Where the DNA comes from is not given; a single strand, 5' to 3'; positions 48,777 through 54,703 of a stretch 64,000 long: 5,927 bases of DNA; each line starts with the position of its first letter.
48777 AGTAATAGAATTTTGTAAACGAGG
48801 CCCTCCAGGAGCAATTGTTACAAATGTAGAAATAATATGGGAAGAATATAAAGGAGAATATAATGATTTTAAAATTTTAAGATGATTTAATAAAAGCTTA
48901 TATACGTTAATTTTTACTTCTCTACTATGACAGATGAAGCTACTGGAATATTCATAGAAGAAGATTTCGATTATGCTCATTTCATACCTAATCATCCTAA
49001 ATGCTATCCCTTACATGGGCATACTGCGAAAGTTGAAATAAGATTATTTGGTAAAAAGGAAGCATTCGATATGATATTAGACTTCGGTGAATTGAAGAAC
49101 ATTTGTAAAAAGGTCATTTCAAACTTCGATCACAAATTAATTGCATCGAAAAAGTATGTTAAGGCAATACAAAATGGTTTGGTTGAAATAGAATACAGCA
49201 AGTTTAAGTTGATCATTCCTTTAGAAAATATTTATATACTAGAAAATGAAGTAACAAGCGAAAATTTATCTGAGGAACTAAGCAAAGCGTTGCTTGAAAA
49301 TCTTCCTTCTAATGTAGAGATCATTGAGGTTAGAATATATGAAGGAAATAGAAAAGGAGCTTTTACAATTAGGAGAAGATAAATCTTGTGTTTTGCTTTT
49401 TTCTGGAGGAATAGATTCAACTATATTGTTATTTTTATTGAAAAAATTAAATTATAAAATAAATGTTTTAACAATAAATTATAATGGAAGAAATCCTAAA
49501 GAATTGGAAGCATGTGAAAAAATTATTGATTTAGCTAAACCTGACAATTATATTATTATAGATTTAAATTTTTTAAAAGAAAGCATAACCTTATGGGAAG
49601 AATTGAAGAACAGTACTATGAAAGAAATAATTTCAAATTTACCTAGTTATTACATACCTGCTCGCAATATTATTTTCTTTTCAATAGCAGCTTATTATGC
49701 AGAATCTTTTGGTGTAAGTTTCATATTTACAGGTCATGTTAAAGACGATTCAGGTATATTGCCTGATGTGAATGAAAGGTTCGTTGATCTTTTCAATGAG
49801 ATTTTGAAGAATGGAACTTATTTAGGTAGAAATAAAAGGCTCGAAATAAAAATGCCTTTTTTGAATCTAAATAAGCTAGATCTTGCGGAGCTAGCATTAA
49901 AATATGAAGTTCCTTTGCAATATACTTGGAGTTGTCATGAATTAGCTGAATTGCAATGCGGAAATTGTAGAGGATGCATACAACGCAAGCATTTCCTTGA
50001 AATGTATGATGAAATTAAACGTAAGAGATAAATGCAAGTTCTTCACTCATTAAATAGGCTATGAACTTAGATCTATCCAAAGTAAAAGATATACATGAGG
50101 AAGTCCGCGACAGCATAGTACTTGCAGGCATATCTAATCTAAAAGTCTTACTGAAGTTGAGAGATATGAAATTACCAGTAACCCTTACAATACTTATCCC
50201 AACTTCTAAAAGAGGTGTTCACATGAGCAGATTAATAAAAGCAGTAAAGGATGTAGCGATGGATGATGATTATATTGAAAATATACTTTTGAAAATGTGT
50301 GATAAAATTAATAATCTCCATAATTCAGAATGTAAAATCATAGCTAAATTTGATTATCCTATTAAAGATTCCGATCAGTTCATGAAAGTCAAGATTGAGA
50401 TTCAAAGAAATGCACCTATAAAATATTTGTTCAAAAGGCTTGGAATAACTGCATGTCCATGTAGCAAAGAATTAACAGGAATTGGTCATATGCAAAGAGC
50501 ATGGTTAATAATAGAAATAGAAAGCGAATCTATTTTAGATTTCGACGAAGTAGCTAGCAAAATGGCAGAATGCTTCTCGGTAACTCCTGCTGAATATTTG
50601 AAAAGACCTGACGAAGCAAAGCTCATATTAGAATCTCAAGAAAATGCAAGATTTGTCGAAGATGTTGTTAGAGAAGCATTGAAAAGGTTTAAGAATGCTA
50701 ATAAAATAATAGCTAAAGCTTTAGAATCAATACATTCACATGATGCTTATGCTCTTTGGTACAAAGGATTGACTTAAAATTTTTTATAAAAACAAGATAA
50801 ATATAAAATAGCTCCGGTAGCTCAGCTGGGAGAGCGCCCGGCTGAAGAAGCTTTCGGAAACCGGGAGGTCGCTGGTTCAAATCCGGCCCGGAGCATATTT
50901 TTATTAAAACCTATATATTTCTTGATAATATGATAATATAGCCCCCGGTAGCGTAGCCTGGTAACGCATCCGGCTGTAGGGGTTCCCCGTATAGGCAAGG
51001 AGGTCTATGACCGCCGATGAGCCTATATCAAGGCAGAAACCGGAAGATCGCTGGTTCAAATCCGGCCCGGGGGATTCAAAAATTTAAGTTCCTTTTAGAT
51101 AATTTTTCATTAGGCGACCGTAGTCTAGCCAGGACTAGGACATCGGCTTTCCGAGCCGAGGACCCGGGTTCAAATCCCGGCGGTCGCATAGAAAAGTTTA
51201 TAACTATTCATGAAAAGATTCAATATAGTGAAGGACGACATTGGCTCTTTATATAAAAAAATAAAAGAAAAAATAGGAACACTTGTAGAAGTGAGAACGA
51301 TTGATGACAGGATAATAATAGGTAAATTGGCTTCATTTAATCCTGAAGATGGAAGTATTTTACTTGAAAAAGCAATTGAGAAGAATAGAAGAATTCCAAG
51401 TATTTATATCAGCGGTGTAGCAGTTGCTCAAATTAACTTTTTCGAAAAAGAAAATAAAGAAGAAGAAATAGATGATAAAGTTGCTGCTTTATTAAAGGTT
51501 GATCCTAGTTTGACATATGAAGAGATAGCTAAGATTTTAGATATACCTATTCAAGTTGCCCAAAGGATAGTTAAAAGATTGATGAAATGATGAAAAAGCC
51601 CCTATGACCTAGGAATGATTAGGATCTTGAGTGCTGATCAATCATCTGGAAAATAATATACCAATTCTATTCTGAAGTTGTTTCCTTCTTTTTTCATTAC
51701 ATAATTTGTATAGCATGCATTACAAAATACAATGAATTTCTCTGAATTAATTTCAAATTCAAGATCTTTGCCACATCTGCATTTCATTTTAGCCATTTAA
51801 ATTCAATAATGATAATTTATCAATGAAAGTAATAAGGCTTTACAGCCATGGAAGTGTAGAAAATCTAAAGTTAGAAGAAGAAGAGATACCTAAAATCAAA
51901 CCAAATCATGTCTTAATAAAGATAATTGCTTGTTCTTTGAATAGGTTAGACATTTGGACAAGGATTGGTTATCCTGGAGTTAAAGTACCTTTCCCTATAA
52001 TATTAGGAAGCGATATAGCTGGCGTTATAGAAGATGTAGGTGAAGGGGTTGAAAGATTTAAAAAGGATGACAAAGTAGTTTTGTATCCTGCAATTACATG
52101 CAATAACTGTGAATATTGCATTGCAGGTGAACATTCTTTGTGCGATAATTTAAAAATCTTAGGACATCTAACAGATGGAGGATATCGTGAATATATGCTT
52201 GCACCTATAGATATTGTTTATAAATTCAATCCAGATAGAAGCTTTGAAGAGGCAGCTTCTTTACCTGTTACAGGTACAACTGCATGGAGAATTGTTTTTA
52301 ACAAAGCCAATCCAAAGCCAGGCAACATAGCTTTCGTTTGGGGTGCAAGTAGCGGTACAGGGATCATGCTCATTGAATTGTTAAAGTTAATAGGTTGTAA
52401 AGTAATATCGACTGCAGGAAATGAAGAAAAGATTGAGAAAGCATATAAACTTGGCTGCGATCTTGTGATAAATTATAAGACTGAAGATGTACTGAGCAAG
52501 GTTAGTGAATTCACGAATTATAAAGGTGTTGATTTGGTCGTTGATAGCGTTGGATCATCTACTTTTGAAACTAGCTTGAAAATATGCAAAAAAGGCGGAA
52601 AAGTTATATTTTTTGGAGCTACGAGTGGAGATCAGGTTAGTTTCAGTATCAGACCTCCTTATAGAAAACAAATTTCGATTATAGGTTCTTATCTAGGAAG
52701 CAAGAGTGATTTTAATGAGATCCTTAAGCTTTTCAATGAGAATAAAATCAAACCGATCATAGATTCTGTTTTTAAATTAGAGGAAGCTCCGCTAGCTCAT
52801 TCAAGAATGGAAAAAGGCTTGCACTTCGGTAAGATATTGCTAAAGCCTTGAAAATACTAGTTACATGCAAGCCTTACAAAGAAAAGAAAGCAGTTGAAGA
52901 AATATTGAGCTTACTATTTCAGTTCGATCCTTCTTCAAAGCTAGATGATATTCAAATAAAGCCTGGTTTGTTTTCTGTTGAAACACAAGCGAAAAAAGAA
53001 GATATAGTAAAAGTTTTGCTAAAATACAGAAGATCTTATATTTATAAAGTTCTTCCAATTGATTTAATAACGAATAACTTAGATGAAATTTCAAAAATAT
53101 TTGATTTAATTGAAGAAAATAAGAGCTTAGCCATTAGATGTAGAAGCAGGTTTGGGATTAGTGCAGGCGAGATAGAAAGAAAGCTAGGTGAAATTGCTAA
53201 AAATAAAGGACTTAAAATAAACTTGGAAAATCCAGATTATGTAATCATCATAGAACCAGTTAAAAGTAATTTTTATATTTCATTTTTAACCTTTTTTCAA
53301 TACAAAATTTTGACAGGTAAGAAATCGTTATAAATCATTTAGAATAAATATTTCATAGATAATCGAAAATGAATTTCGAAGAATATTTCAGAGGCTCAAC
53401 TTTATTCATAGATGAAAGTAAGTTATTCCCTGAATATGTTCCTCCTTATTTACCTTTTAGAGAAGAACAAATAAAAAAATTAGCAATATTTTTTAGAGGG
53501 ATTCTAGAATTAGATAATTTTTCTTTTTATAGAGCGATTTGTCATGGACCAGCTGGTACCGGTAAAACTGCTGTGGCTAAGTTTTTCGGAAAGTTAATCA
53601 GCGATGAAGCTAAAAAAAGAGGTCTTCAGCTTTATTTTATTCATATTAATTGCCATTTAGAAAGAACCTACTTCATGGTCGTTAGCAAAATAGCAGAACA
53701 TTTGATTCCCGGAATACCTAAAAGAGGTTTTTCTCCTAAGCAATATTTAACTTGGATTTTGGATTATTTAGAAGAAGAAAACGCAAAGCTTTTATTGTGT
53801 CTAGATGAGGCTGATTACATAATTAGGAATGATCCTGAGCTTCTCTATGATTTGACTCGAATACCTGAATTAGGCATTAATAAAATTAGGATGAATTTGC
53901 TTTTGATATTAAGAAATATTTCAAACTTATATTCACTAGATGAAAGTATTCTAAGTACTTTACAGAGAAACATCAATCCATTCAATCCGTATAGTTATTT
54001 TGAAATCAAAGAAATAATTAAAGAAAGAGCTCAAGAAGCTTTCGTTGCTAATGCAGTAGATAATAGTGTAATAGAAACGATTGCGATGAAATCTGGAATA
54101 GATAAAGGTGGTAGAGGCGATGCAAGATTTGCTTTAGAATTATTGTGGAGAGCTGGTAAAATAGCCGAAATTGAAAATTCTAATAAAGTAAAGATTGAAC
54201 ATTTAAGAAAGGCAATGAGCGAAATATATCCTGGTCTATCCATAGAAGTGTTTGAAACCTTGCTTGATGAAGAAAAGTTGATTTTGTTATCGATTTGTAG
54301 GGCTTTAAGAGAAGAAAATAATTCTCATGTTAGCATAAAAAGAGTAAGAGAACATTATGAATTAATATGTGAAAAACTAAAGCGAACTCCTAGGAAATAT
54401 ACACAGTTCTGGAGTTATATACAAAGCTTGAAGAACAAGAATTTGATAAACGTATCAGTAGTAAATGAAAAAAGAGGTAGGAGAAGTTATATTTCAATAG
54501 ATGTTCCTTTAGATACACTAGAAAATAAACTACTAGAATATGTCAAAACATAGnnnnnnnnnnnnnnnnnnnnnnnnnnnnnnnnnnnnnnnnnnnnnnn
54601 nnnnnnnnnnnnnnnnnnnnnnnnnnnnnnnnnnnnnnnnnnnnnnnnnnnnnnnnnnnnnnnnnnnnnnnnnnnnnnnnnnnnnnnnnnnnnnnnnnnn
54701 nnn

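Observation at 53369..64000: Replication and repair super-cluster: orc1 / wHTH / rfcS / rfcL ... GINS / mcm / hel308 / mre11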

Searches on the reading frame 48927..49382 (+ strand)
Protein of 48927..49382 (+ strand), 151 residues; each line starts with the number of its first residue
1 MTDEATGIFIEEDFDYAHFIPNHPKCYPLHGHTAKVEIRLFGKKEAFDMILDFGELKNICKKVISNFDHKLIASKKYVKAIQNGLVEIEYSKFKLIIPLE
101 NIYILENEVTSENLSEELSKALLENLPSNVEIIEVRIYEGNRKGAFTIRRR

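Call 4: search_protein_families(library=pfam, proteins=[window:48927-49382:+], max_evalue=0.01)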
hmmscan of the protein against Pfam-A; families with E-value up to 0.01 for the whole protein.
window:48927-49382:+ (151 aa): 1 family
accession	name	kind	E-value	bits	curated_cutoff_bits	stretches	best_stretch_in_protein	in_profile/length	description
PF01242.24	PTPS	-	2.3e-23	82.9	22.4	1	8-145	2-116/121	6-pyruvoyl tetrahydropterin synthase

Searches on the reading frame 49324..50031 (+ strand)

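Call 4: search_protein_families(library=pfam, proteins=[window:49324-50031:+], max_evalue=0.01)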
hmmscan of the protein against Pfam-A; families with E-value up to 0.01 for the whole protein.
window:49324-50031:+ (235 aa): 8 families
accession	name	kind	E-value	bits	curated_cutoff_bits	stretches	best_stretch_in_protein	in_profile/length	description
PF06508.19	QueC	-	1.6e-46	158.9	22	1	22-227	2-208/210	Queuosine biosynthesis protein QueC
PF01171.26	ATP_bind_3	-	6.6e-06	26.4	27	1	23-143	3-109/182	PP-loop family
PF00733.27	Asn_synthase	-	0.00018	21.8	21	1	15-69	13-68/354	Asparagine synthase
PF02568.20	ThiI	-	0.00045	20.3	20.5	1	20-137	4-115/197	Thiamine biosynthesis protein (ThiI)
PF24167.1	DUF7411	-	0.0018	18.3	28.7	1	22-56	3-36/194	Family of unknown function (DUF7411)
PF03054.22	tRNA_Me_trans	-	0.0048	17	20.6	1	23-138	4-126/202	tRNA methyl transferase HUP domain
PF01507.26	PAPS_reduct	-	0.0052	17.2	22.5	0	22-67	2-47/175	Phosphoadenosine phosphosulfate reductase domain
PF02540.23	NAD_synthase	-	0.0058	16.2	21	1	9-88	9-88/242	NAD synthase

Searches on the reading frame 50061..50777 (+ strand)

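Call 4: search_protein_families(library=pfam, proteins=[window:50061-50777:+], max_evalue=0.01)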
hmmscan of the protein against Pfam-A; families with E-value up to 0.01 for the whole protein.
window:50061-50777:+ (238 aa): 1 family
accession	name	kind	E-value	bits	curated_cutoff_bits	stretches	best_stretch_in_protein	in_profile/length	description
PF02649.19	GCHY-1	-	2.7e-36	125.9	25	1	13-231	9-260/260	Type I GTP cyclohydrolase folE2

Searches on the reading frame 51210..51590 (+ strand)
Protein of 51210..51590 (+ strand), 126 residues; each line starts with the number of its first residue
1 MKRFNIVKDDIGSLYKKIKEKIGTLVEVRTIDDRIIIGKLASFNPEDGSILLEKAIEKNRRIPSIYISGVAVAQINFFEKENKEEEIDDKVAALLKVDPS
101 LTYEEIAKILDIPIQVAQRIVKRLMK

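Call 4: search_protein_families(library=pfam, proteins=[window:51210-51590:+], max_evalue=0.01)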
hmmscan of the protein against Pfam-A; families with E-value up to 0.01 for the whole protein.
window:51210-51590:+ (126 aa): 1 family
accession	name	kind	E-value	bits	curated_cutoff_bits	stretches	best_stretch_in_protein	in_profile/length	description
PF13412.12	HTH_24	-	5.7e-05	23.1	21.9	1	94-126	11-43/48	Winged helix-turn-helix DNA-binding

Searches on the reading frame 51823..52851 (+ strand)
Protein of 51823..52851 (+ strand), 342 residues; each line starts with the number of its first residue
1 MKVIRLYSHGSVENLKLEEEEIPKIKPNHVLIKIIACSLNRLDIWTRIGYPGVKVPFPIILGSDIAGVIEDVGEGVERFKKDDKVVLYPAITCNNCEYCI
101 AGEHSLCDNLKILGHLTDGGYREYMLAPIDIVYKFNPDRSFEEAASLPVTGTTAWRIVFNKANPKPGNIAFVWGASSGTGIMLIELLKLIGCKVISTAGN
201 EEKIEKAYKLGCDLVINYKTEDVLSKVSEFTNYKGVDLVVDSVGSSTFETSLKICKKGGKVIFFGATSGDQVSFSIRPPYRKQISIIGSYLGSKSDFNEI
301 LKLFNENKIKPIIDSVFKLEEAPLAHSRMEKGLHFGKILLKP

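Call 4: search_protein_families(library=pfam, proteins=[window:51823-52851:+], max_evalue=0.01)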
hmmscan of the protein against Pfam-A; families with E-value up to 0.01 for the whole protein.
window:51823-52851:+ (342 aa): 3 families
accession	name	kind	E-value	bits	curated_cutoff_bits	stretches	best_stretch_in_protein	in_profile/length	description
PF00107.32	ADH_zinc_N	-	2.7e-33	115.1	31.8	1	178-305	1-128/129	Zinc-binding dehydrogenase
PF08240.17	ADH_N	-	1.4e-25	90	23.5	1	26-134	1-101/104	Alcohol dehydrogenase GroES-like domain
PF13602.12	ADH_zinc_N_2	-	1e-23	85.2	27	1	210-340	1-134/134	Zinc-binding dehydrogenase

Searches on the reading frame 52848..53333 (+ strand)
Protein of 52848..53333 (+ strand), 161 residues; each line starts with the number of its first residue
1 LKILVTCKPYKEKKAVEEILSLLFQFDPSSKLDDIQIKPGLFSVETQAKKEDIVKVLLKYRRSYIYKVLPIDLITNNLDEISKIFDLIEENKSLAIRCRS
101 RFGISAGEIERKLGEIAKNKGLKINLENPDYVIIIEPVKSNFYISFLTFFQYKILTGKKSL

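Call 4: search_protein_families(library=pfam, proteins=[window:52848-53333:+], max_evalue=0.01)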
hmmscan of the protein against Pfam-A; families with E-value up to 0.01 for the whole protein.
window:52848-53333:+ (161 aa): 1 family
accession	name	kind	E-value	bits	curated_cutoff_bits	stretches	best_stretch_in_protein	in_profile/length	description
PF02926.22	THUMP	-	5e-06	27.3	20.6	1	88-145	20-82/84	THUMP domain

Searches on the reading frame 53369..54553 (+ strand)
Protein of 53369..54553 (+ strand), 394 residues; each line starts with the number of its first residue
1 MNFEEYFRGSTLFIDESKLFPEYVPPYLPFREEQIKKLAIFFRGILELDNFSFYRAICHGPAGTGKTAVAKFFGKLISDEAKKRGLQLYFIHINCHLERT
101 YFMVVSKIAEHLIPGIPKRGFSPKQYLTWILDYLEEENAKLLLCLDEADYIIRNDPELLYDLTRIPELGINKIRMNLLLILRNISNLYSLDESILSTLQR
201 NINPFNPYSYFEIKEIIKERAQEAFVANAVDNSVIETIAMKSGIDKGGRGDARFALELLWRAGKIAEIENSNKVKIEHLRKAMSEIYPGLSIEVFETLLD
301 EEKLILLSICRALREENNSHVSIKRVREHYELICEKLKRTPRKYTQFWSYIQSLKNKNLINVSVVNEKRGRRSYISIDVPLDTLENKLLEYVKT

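Call 6: search_protein_families(library=pfam, proteins=[window:53369-54553:+], max_evalue=0.01)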
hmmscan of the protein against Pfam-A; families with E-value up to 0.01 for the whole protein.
window:53369-54553:+ (394 aa): 8 families
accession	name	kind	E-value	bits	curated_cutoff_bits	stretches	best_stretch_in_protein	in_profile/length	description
PF22703.2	Cdc6_lid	-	3.6e-19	68.9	27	1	215-283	2-67/68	Cdc6 AAA+ ATPase-type lid domain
PF09079.17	Cdc6_C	-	2.4e-16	59.9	25.1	1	295-386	3-95/96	CDC6, C terminal winged helix domain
PF13401.12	AAA_22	-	5.4e-09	36.9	27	1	57-180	9-121/130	AAA domain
PF13191.12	AAA_16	-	6.6e-07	30.4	32.6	1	28-168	2-161/167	AAA ATPase domain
PF05729.18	NACHT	-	3.1e-06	27.5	26.7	1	57-164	4-100/167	NACHT domain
PF01637.24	ATPase_2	-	4.3e-05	23.9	33.2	1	57-165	24-138/225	ATPase domain predominantly from Archaea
PF17856.7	TIP49_C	-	0.0048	17.4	24.5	0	253-282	31-60/66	TIP49 AAA-lid domain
PF22606.2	Cdc6-ORC-like_ATPase_lid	-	0.0088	16.4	27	0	211-269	4-59/60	Cdc6/ORC-like, ATPase lid domain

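Call 9: search_protein_families(library=ncbifam, proteins=[window:53369-54553:+], max_evalue=0.00001)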
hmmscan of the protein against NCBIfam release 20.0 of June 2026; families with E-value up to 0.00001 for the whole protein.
window:53369-54553:+ (394 aa): 5 families
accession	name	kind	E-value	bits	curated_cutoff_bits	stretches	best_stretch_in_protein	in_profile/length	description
NF001623.0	PRK00411.1-1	equivalog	1.8e-100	336.6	311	1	4-390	9-401/411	ORC1-type DNA replication protein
TIGR02928.1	TIGR02928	subfamily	7.7e-76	255.3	181.3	1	12-371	1-360/366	orc1/cdc6 family replication initiation protein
NF001624.0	PRK00411.1-2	subfamily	3.9e-54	183.9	354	1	10-381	11-365/374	ORC1-type DNA replication protein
NF001625.0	PRK00411.1-3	equivalog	8.5e-54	182.8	501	1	3-390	11-395/415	ORC1-type DNA replication protein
NF001626.0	PRK00411.1-5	equivalog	7.4e-28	97.4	417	1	10-386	14-372/374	ORC1-type DNA replication protein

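Call 17: search_solved_structures(query=window:53369-54553:+, max_evalue=0.00001)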
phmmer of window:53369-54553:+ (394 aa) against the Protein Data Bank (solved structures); distinct sequences matched with E-value up to 0.00001: 15.
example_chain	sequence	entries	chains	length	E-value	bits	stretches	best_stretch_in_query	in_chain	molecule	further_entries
1fnn_A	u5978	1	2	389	4.1e-48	167.5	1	12-393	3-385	CELL DIVISION CONTROL PROTEIN 6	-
2qby_A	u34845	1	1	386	6.2e-35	124.2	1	10-387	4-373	Cell division control protein 6 homolog 1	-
2v1u_A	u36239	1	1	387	7.5e-35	123.9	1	13-390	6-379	CELL DIVISION CONTROL PROTEIN 6 HOMOLOG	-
1w5s_A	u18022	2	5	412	4.9e-22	81.7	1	12-373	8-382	ORIGIN RECOGNITION COMPLEX SUBUNIT 2 ORC2 | ORC2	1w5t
2qby_B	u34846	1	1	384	1.7e-20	76.6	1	9-370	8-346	Cell division control protein 6 homolog 3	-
7jgr_G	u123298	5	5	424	4.1e-17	65.5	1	27-273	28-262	Cell division control protein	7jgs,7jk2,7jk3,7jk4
8rwv_F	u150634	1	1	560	6e-10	41.9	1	20-282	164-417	Cell division control protein 6 homolog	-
8s0e_G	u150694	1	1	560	6.6e-10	41.8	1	20-281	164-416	Cell division control protein 6 homolog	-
4xgc_A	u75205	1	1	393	1.3e-08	37.5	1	14-314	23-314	Origin recognition complex subunit 1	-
7jgr_A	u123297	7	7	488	2.5e-08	36.6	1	14-314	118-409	Origin recognition complex subunit 1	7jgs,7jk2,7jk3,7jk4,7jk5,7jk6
5uj7_A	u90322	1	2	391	5.5e-07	32.2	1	18-334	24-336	Origin recognition complex subunit 1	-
7jpo_A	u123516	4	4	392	5.6e-07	32.2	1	18-334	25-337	Origin recognition complex subunit 1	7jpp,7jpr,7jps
5ujm_A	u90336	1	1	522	1.3e-06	31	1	18-334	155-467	Origin recognition complex subunit 1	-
7ctf_A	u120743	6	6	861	4.3e-06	29.2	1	18-334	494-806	Origin recognition complex subunit 1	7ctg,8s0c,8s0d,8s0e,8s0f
8rwv_A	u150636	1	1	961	5.3e-06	28.9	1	18-334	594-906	Origin recognition complex subunit 1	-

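Call 37: find_homologous_proteins(query=window:53369-54553:+, max_evalue=1e-10)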
Query window:53369-54553:+ (394 aa): 204 proteins with E <= 1e-10 among 4673 candidates; the best 120 are listed.
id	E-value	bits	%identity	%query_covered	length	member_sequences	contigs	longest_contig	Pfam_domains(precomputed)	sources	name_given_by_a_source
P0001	5.6e-259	876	100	100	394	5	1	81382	PF22703.3,PF05729.19,PF13401.13,PF09079.18,PF13191.13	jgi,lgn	jgi:cell division control protein 6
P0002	3.2e-205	700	78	100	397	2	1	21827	PF22703.3,PF05729.19,PF13401.13,PF01637.25,PF09079.18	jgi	-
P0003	1.0e-172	593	65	99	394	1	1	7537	PF22703.3,PF13401.13,PF09079.18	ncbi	-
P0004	4.1e-168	577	64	99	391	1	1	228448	PF22703.3,PF13401.13,PF09079.18,PF13191.13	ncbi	-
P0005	1.8e-163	562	62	98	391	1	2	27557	PF22703.3,PF13401.13,PF09079.18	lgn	-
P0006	2.1e-140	486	56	98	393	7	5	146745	PF22703.3,PF22606.3,PF13401.13,PF01637.25,PF09079.18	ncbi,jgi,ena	-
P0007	1.3e-138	480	55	97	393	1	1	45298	PF22703.3,PF22606.3,PF13401.13,PF09079.18,PF13191.13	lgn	-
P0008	1.4e-137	477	55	97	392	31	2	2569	PF22703.3,PF13401.13,PF01637.25,PF09079.18,PF13191.13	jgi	jgi:cell division control protein 6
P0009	6.7e-136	471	54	96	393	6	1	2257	PF22703.3,PF22606.3,PF13401.13,PF09079.18,PF13191.13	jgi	-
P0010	2.2e-131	456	52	97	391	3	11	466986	PF22703.3,PF13401.13,PF01637.25,PF09079.18,PF13191.13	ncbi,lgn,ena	-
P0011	4.0e-122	426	49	95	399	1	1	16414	PF22703.3,PF22606.3,PF13401.13,PF09079.18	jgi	-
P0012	1.2e-102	362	44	98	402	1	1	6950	PF22703.3,PF13401.13,PF09079.18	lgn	-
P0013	2.2e-102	361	45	96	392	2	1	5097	PF22703.3,PF13401.13,PF09079.18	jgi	-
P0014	5.3e-100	353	44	98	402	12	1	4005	PF22703.3,PF13401.13,PF09079.18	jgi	jgi:cell division control protein 6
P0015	2.4e-95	338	42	98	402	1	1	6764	PF22703.3,PF13401.13,PF09079.18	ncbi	-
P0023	1.2e-89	319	45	96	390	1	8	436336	PF17856.8,PF22703.3,PF13401.13,PF09079.18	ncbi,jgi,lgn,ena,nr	ncbi:MAG: ORC1-type DNA replication protein [Candidatus Methanomethylicia archaeon]|jgi:cell divisio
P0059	8.5e-74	267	38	96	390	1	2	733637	PF22703.3,PF22606.3,PF00004.36,PF13401.13,PF05621.18,PF09079.18,PF00931.29,PF13191.13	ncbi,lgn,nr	ncbi:MAG: ORC1-type DNA replication protein [Aigarchaeota archaeon]|nr:ORC1-type DNA replication pro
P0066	2.7e-72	262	38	100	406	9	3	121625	PF22703.3,PF13401.13,PF09079.18,PF13191.13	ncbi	ncbi:MAG: ORC1-type DNA replication protein [Thermofilaceae archaeon]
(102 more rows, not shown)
